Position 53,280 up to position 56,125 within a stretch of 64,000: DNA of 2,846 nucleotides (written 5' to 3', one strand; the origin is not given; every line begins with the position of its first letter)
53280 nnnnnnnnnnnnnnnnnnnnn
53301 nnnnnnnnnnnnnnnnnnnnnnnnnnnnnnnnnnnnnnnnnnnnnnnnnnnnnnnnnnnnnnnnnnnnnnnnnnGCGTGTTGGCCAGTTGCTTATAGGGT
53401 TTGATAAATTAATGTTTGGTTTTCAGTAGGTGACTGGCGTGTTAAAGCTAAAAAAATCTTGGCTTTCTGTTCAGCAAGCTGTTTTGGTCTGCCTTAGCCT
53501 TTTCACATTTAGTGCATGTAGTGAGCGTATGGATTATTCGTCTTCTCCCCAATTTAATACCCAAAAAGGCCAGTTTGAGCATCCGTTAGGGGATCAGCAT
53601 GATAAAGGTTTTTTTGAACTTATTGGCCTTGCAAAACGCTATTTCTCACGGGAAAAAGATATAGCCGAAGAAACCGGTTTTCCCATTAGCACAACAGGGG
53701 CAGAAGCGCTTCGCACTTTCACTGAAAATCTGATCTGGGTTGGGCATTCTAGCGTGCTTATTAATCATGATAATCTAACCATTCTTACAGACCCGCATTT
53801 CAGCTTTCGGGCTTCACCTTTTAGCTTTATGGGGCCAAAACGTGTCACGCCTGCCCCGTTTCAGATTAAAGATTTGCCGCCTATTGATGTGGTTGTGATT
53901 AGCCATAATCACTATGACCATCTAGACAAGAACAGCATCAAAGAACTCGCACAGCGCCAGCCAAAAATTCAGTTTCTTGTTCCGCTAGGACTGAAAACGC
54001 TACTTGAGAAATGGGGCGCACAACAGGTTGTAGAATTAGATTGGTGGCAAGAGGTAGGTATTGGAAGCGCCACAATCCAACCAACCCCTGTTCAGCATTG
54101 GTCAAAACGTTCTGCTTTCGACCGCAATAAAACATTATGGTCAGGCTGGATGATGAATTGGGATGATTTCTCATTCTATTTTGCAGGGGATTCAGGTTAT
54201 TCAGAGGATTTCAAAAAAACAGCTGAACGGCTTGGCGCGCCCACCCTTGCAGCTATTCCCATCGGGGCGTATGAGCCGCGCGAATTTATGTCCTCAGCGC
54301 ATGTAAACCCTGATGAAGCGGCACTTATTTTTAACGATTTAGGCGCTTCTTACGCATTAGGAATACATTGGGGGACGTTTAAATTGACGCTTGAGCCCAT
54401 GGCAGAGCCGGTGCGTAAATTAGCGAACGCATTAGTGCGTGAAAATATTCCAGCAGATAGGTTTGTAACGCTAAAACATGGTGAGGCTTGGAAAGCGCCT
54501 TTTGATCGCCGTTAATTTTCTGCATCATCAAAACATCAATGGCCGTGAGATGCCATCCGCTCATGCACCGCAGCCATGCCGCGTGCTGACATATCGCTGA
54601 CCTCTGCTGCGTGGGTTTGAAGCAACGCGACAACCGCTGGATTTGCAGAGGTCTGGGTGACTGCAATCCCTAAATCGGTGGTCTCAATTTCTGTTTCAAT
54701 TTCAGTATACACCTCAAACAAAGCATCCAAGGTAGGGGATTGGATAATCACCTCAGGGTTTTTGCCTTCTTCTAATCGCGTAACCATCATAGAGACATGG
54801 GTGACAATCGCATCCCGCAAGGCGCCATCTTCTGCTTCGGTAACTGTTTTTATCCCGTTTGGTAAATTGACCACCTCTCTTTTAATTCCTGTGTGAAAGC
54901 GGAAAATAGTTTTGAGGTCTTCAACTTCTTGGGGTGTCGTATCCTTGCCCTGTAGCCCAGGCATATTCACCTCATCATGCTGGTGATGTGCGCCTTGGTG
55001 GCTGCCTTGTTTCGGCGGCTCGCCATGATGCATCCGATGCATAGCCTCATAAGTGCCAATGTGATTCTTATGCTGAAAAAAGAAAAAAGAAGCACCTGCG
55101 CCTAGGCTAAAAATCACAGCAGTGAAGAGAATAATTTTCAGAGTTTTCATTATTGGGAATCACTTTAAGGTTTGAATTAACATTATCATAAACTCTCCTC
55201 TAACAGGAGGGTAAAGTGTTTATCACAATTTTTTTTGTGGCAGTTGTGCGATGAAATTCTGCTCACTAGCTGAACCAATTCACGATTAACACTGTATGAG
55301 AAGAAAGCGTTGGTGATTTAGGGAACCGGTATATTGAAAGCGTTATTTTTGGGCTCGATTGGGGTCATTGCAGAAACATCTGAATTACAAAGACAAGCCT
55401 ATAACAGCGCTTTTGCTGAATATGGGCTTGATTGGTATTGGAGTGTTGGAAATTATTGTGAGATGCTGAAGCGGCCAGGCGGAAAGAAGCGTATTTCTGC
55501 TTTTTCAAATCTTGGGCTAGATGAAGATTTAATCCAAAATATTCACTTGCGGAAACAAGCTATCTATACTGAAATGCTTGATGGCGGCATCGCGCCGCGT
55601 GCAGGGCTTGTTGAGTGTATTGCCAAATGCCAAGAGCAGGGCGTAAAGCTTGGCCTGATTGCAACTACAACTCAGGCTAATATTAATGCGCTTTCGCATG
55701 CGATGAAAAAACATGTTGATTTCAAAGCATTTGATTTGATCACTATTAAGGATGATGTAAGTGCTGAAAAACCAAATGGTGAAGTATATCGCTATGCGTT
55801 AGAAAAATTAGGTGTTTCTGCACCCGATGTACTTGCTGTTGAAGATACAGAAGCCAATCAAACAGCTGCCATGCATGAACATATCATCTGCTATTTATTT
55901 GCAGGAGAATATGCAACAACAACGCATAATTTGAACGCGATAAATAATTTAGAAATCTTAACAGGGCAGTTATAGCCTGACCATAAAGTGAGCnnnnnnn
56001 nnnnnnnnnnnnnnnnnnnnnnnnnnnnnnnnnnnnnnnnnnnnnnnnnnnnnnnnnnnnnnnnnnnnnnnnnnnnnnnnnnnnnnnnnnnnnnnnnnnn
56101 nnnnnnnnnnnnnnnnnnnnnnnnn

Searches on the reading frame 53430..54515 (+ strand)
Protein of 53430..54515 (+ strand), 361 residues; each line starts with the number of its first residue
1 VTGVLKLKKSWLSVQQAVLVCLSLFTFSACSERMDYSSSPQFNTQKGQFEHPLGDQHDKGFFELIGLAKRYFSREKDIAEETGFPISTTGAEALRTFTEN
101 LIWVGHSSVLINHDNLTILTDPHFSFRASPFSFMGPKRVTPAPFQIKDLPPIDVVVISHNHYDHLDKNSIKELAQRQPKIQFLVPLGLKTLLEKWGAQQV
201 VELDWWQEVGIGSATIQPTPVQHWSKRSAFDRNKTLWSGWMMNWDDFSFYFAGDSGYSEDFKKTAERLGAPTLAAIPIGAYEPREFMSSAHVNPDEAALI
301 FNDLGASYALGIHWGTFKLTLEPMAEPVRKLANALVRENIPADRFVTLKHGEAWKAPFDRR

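Call 56: search_protein_families(library=pfam, proteins=[window:53430-54515:+], max_evalue=0.00001)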
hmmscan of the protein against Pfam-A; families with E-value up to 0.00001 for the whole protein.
window:53430-54515:+ (361 aa): 2 families
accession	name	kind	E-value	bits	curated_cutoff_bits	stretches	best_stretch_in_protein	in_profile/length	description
PF12706.13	Lactamase_B_2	-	4.3e-42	144.4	27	1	118-314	3-200/200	Beta-lactamase superfamily domain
PF13483.12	Lactamase_B_3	-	9.5e-17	61.9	24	1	101-313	2-160/160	Beta-lactamase superfamily domain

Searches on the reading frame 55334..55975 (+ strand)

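Call 56: search_protein_families(library=pfam, proteins=[window:55334-55975:+], max_evalue=0.00001)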
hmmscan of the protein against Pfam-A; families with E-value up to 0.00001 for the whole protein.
window:55334-55975:+ (213 aa): 2 families
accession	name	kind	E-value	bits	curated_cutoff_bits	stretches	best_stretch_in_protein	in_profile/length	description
PF13419.12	HAD_2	-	1.3e-18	68.2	23.8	1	10-181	7-170/178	Haloacid dehalogenase-like hydrolase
PF00702.32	Hydrolase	-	3.8e-12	47.4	26.4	1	10-174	10-182/191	haloacid dehalogenase-like hydrolase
